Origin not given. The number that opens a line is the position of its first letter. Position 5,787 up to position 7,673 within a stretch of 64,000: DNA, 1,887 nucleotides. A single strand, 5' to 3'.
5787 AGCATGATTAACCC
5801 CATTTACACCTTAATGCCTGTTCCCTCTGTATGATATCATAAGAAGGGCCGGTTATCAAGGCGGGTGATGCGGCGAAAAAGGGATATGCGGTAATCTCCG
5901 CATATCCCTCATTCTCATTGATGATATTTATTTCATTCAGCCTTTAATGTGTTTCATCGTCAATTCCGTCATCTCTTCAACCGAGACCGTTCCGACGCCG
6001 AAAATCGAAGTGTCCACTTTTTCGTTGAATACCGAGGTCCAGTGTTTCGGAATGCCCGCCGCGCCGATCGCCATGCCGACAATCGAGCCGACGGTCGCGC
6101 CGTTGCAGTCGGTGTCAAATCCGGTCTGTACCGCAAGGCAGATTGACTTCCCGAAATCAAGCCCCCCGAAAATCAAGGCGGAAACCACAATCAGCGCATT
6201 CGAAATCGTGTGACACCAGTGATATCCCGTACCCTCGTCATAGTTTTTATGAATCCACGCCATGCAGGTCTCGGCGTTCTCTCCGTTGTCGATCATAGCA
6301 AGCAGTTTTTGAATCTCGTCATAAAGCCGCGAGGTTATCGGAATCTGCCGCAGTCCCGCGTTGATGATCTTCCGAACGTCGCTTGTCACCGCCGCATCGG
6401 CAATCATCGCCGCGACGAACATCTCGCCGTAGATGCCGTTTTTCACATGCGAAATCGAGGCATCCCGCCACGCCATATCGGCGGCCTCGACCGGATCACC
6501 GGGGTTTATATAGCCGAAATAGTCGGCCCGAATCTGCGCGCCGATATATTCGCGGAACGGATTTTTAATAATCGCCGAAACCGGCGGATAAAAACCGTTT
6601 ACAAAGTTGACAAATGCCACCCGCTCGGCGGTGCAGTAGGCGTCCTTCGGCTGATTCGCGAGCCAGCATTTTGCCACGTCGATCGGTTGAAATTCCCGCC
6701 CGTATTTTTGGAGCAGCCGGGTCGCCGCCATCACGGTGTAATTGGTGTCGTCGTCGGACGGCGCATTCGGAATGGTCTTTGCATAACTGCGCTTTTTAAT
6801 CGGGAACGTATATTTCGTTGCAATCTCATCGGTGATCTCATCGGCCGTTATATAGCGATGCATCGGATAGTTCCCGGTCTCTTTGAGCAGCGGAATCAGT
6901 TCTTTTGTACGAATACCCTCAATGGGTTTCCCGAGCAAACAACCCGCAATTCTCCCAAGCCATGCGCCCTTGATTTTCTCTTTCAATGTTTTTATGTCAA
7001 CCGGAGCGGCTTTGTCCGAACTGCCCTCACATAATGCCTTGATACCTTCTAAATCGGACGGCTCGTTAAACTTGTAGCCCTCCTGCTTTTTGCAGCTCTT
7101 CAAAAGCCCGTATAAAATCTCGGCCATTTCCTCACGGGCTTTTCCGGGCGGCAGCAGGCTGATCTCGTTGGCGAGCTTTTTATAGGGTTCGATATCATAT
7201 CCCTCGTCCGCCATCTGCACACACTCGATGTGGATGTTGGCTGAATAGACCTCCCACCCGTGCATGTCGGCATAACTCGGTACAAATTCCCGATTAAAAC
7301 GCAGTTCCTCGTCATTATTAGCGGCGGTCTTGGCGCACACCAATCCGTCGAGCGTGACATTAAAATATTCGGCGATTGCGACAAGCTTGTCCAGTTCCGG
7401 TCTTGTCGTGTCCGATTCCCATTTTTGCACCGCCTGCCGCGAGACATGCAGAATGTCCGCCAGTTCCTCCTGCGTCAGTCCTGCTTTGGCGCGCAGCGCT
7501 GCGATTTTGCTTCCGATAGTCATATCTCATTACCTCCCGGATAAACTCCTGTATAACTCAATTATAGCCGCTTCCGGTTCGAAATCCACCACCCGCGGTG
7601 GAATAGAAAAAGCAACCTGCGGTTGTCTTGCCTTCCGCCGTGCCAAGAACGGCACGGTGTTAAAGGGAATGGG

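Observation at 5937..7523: XRE helix-turn-helix fused to an ADP-ribosylglycohydrolase domain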

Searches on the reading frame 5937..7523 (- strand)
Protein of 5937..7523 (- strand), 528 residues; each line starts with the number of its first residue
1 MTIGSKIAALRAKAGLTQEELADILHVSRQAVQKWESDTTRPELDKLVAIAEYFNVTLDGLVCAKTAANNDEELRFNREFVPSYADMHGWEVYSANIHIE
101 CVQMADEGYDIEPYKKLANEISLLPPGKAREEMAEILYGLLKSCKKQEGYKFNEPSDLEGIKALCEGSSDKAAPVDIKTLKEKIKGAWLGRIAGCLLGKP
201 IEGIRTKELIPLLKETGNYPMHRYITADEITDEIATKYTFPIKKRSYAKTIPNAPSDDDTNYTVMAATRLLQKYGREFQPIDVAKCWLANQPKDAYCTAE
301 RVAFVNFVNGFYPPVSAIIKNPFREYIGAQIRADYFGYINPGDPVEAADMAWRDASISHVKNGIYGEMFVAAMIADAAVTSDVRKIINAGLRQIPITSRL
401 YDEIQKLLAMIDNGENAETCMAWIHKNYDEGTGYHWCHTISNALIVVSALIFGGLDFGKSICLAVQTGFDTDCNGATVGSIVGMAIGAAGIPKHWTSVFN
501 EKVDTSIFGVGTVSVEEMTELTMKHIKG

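Call 5: search_protein_families(library=pfam, proteins=[window:5937-7523:-], max_evalue=0.1)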
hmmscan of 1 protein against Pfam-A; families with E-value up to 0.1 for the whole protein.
window:5937-7523:- (528 aa): 15 families
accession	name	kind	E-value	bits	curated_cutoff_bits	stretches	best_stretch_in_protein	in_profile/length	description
PF03747.19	ADP_ribosyl_GH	-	4.2e-47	161.6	26.2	1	186-494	1-287/287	ADP-ribosylglycohydrolase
PF01381.28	HTH_3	-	6.6e-17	61.7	23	1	7-61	1-55/55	Helix-turn-helix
PF13560.12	HTH_31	-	3.1e-09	37.5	27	1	4-58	3-58/64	Helix-turn-helix domain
PF12844.13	HTH_19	-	1.5e-08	34.8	30.2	1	4-59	1-56/64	Helix-turn-helix domain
PF13443.12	HTH_26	-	3.1e-05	24.6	22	1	7-59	2-55/63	Cro/C1-type HTH DNA-binding domain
PF13384.12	HTH_23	-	0.00013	22.1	24.6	1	8-35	9-37/50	Homeodomain-like domain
PF08279.18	HTH_11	-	0.002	18.4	25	1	10-34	9-34/55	HTH domain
PF07022.19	Phage_CI_repr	-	0.0031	18.2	22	1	18-63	15-59/65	Bacteriophage CI repressor helix-turn-helix domain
PF04545.22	Sigma70_r4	-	0.0078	16.2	24.1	1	10-37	15-42/50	Sigma-70, region 4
PF13518.12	HTH_28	-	0.008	16.7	25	1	9-37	6-34/52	Helix-turn-helix domain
PF13412.12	HTH_24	-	0.0081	16.2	21.9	1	8-33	10-35/48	Winged helix-turn-helix DNA-binding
PF20432.4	Xre-like-HTH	-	0.014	16.2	25.8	1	9-34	17-42/63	Antitoxin Xre-like helix-turn-helix domain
PF12802.13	MarR_2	-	0.024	15.2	27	1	9-34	13-39/61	MarR family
PF12728.13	HTH_17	-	0.052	14.3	27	0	16-35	2-21/51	Helix-turn-helix domain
PF04367.18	DUF502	-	0.076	13.3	23.8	0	369-416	8-56/107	Protein of unknown function (DUF502)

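Call 6: search_protein_families(library=ncbifam, proteins=[window:5937-7523:-], max_evalue=0.1)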
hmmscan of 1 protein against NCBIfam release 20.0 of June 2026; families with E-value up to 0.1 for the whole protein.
window:5937-7523:- (528 aa): 24 families
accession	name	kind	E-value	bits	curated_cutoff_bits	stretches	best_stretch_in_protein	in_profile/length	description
NF041951.1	phage_RstR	subfamily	1.1e-16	61.1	80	1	1-80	1-80/108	RstR family transcriptional repressor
TIGR03070.1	couple_hipB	subfamily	2.6e-11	43.3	71.65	1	3-58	3-58/58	type II toxin-antitoxin system Y4mF family antitoxin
NF052239.1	antitox_spr1629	equivalog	2.3e-09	36.8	335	1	1-60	1-60/377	spr1629 family repressor/antitoxin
NF007257.0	PRK09706.1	subfamily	1.2e-07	31.6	101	1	2-54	5-57/135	transcriptional repressor DicA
NF003162.0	PRK04140.1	equivalog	1.3e-07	31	263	1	4-58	128-182/317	transcriptional regulator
TIGR03830.1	CxxCG_CxxCG_HTH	subfamily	4.4e-07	29.8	61.8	1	3-43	66-106/127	type II TA system antitoxin MqsA family protein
NF047948.1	male_kill_WMK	equivalog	1.9e-06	27.6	300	1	3-72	6-75/300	WO male-killing family protein Wmk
NF047542.1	telomere_Tap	equivalog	4.6e-06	25.6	600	1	9-55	24-70/695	telomere-associated protein Tap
NF041575.1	antitoxPezA_Strep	equivalog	5.1e-06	26.5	290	1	3-63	2-62/158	type II toxin-antitoxin system antitoxin PezA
TIGR02662.1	dinitro_DRAG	equivalog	2.1e-05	23.9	337.05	1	443-507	211-275/287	ADP-ribosyl-[dinitrogen reductase] hydrolase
NF040522.1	VC1465_fam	subfamily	4.4e-05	23.5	70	1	9-40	3-34/111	VC1465 family Xer recombination activation factor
NF007481.0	PRK10072.1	equivalog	0.00051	20.5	110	1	7-44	38-75/96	HTH-type transcriptional regulator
TIGR00270.2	TIGR00270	equivalog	0.0038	17.1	110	1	6-59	79-132/159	multiprotein bridging factor aMBF1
NF041672.1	ADPriboarghdlase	equivalog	0.004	16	490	1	456-498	299-341/361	ADP-ribosylarginine hydrolase Tri1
NF006015.0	PRK08154.1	subfamily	0.0085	15.3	204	1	2-72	30-100/314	anaerobic benzoate catabolism transcriptional regulator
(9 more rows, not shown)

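Call 7: search_solved_structures(query=window:5937-7523:-, max_evalue=0.01, show_alignments=3)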
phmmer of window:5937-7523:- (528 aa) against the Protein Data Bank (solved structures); distinct sequences matched with E-value up to 0.01: 13.
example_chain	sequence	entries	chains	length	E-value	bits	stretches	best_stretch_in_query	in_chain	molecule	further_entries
3op9_A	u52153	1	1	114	1e-05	27.3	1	6-63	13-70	Pli0006 protein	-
7t8i_A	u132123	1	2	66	1.5e-05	26.8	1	1-62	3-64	Phage element (ICEBs1)transcriptional regulator (Xre family)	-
1utx_A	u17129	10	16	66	0.0009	20.9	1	6-61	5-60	CYLR2 | cytolysin regulator 2 | PUTATIVE TRANSCRIPTION REGULATOR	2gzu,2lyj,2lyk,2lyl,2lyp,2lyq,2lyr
2xiu_A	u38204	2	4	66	0.0012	20.5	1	6-60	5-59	CYLR2 | CYLR2 SYNONYM CYTOLYSIN REPRESSOR 2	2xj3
2cwc_A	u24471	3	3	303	0.0013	20.3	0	451-500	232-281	ADP-ribosylglycohydrolase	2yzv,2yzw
7t5u_A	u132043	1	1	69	0.0014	20.3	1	3-56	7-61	Helix-turn-helix domain-containing protein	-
9k3w_A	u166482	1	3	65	0.0014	20.2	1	5-60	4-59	Transcriptional regulator, PbsX family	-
3mlf_A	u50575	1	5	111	0.002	19.8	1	8-63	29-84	transcriptional regulator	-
9sf2_A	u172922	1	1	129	0.0034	19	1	4-77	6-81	Transcriptional regulator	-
2kpj_A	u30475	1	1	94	0.0074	17.9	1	9-65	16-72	SOS-response transcriptional repressor, LexA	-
1adr_A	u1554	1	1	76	0.0076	17.8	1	3-62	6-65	P22 C2 REPRESSOR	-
3jxb_C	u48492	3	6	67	0.0088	17.6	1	3-60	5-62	Repressor protein C2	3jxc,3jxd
2r1j_L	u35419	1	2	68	0.0092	17.6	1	3-60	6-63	Repressor protein C2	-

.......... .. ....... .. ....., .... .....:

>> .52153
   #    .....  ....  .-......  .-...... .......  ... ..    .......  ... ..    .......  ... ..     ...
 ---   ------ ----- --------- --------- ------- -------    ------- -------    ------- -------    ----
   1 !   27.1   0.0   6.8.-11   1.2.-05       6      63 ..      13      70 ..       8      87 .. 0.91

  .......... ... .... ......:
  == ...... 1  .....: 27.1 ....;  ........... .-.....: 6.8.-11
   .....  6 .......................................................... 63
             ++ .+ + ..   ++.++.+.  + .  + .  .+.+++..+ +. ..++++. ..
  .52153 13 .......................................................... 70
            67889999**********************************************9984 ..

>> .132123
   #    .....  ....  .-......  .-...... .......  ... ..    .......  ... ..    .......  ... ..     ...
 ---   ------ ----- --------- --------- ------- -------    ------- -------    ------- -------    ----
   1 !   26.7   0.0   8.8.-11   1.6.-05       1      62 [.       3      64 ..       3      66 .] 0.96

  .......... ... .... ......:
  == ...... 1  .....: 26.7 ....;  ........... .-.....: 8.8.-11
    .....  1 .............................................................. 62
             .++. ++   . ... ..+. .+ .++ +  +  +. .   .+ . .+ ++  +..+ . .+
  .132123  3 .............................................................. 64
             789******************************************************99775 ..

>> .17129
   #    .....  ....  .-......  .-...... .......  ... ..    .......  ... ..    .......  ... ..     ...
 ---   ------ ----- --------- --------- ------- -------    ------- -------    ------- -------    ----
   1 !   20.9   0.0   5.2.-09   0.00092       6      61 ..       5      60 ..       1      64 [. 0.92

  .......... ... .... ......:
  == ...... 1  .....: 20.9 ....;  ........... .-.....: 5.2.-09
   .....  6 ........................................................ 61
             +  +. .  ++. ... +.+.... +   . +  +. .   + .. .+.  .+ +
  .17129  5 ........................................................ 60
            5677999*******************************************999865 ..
